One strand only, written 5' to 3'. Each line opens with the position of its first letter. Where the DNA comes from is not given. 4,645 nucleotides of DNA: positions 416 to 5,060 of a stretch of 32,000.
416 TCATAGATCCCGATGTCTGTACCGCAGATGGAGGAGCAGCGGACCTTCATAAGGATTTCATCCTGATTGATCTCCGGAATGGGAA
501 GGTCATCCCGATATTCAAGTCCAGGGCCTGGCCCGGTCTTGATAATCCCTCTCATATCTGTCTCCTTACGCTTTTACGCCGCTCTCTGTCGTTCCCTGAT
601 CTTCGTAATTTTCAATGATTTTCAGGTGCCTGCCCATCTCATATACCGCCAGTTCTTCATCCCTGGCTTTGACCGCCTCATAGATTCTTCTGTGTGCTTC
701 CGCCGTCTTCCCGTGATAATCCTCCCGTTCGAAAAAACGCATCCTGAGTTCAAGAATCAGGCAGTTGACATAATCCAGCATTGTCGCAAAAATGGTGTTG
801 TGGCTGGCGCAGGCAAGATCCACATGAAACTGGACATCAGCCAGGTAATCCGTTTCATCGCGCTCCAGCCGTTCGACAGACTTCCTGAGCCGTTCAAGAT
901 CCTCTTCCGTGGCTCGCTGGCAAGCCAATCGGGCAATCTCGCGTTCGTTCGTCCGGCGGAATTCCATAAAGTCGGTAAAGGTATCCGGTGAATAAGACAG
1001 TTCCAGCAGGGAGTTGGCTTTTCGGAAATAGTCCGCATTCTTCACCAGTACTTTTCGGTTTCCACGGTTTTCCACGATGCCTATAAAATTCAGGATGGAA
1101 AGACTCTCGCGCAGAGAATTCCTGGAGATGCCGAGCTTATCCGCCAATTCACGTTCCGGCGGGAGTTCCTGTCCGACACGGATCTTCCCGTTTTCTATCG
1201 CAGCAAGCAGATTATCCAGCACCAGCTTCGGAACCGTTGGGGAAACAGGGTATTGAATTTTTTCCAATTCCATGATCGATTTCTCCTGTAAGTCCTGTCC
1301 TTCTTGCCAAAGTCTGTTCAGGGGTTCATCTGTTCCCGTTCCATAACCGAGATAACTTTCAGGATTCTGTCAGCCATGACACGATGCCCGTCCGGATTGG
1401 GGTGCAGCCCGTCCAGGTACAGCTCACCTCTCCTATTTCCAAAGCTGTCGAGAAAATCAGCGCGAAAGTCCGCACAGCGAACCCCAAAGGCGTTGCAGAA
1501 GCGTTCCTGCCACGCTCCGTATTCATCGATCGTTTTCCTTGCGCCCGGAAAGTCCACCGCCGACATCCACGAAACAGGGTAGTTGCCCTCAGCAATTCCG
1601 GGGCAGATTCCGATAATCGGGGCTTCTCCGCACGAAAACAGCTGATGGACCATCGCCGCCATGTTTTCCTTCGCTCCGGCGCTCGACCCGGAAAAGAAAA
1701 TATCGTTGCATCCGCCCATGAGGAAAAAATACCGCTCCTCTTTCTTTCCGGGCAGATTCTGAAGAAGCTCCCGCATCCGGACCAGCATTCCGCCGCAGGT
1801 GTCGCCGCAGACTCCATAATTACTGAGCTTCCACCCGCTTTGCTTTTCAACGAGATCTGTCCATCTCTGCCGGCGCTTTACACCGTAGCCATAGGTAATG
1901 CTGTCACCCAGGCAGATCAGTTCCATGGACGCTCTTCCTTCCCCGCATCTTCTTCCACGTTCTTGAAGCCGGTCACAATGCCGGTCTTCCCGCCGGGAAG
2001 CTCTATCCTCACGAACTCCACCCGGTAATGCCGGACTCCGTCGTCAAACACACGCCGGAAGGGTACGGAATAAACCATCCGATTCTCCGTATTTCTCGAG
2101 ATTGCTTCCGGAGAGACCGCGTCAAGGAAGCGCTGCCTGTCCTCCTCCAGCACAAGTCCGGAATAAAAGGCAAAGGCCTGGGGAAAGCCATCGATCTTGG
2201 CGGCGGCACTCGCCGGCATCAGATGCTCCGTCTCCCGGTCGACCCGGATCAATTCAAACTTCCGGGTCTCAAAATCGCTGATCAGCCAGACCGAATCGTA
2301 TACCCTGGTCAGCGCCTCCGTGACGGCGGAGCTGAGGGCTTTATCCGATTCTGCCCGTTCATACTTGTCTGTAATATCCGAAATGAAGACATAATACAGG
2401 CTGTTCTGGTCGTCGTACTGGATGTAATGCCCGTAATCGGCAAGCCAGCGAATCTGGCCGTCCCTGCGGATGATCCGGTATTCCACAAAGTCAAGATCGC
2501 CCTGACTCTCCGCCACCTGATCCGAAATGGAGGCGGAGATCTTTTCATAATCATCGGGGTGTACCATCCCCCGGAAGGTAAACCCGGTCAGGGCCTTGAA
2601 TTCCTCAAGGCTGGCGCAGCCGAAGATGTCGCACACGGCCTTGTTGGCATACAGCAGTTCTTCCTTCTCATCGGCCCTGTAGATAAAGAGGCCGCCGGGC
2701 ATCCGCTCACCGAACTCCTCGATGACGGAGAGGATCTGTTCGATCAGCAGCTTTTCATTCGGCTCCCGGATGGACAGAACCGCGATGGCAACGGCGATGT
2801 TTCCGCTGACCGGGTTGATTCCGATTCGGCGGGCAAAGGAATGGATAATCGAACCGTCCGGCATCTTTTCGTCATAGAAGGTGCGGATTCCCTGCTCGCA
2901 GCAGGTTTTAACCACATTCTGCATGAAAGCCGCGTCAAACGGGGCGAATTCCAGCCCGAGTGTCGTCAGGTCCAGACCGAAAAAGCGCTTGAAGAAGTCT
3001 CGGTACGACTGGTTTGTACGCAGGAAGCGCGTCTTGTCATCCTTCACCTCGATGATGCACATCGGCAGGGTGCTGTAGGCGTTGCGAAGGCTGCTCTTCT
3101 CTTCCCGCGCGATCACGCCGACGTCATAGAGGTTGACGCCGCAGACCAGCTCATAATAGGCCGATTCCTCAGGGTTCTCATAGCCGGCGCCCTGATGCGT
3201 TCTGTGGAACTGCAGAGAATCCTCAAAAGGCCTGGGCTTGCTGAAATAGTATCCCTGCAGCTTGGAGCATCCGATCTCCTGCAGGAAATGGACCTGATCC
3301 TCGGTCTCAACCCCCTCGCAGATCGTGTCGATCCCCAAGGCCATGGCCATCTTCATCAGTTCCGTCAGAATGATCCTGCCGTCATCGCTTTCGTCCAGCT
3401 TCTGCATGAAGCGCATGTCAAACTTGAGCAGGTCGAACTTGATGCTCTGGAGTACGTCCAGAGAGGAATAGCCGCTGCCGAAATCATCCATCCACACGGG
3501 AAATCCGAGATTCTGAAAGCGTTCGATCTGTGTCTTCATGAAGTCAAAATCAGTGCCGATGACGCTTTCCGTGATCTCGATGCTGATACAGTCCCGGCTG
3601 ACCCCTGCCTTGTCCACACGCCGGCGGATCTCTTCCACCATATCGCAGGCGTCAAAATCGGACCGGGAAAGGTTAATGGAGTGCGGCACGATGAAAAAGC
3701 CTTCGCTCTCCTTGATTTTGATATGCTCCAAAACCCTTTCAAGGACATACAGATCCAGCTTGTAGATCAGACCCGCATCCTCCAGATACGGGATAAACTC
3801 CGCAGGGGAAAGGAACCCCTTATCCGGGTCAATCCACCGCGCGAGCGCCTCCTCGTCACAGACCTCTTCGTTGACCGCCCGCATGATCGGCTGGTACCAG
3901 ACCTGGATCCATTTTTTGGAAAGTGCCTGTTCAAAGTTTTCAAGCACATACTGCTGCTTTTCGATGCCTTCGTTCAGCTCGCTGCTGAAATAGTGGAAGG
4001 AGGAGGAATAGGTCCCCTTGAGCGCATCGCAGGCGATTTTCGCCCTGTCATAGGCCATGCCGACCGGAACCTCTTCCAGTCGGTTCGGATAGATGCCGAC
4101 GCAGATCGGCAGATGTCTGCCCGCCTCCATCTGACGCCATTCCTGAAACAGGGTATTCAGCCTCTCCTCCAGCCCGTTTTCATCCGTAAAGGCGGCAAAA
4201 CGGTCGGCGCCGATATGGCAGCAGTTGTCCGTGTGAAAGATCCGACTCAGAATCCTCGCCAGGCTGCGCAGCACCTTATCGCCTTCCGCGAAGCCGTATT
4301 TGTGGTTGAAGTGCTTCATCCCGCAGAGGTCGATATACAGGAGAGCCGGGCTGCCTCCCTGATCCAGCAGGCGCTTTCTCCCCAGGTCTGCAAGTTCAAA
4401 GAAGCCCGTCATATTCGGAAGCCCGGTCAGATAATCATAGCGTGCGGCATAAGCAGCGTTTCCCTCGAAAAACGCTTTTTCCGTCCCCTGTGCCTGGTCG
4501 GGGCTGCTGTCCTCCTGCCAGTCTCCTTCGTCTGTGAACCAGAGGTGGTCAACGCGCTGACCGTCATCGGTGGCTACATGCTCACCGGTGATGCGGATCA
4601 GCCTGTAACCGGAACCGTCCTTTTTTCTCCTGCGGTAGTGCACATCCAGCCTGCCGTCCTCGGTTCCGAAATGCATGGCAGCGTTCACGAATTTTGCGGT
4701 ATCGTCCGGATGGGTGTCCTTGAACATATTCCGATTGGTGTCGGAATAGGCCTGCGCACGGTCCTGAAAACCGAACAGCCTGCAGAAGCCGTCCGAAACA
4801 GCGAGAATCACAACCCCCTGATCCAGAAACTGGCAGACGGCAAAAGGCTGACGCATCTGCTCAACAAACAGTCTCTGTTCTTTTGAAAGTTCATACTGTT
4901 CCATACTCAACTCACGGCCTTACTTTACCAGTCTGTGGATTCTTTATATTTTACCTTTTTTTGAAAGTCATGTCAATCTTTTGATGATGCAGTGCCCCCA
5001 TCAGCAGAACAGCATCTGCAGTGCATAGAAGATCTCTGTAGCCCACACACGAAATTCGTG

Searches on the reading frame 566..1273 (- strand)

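Call 27: search_protein_families(library=pfam, proteins=[window:566-1273:-], max_evalue=0.001)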
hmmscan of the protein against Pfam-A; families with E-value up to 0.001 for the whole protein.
window:566-1273:- (235 aa): 2 families
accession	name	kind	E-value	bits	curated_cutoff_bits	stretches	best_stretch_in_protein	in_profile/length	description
PF07729.17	FCD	-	6.5e-21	75.5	24.3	1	102-217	2-123/125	FCD domain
PF00392.27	GntR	-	5.3e-13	48.9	27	1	18-74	5-61/64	Bacterial regulatory proteins, gntR family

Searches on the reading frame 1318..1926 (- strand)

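Call 27: search_protein_families(library=pfam, proteins=[window:1318-1926:-], max_evalue=0.001)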
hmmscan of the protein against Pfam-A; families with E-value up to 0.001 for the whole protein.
window:1318-1926:- (202 aa): 2 families
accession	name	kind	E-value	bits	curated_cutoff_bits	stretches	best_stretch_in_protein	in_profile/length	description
PF13472.12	Lipase_GDSL_2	-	4.9e-29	102.5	32.9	1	5-183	1-178/178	GDSL-like Lipase/Acylhydrolase family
PF00657.28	Lipase_GDSL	-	2.7e-13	51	23.6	1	4-188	2-208/208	GDSL-like Lipase/Acylhydrolase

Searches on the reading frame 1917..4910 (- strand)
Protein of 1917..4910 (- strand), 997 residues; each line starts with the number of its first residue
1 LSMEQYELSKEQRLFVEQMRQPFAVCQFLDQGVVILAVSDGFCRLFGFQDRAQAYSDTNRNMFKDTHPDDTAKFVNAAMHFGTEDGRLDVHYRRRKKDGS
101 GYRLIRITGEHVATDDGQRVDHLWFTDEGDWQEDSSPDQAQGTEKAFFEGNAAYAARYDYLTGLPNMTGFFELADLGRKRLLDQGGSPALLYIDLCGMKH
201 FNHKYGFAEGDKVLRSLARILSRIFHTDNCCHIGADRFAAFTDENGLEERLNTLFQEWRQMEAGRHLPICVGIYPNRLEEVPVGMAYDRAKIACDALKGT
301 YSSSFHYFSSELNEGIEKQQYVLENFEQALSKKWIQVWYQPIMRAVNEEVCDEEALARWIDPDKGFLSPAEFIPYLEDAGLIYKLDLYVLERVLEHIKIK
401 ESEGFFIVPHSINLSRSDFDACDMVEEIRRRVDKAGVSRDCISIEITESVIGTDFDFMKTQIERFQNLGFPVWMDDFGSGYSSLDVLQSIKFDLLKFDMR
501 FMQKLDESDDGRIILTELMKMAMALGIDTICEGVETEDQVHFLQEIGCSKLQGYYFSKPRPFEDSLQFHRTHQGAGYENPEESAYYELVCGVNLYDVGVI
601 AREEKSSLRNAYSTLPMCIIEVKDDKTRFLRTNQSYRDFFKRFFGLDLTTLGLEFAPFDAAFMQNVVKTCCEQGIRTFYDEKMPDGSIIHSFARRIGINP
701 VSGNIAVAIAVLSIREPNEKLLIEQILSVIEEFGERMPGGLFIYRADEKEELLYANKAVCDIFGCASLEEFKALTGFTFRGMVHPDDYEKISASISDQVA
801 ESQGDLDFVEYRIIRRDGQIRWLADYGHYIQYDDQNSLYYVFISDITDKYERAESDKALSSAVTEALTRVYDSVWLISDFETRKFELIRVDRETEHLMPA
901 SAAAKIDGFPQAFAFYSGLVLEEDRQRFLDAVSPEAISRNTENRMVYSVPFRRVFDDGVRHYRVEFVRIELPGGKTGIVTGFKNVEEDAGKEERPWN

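Call 27: search_protein_families(library=pfam, proteins=[window:1917-4910:-], max_evalue=0.001)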
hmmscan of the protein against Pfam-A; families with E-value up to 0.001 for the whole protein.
window:1917-4910:- (997 aa): 7 families
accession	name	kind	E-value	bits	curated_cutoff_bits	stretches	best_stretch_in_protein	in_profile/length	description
PF00563.25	EAL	-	1.1e-62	212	31.3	1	325-559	3-236/236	EAL domain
PF08447.18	PAS_3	-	2.5e-21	76.2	25.6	2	753-839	2-83/89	PAS fold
PF00990.26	GGDEF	-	4.2e-12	46.6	23.8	1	156-256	1-108/161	Diguanylate cyclase, GGDEF domain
PF13188.13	PAS_8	-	7.8e-08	32.4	21.8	0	737-769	10-40/65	PAS domain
PF13426.13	PAS_9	-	2.2e-07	31.6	27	0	741-848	4-103/103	PAS domain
PF08448.16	PAS_4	-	0.0002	22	23.1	0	742-849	9-108/110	PAS fold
PF00989.32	PAS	-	0.00034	21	22.6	0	746-837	17-103/113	PAS fold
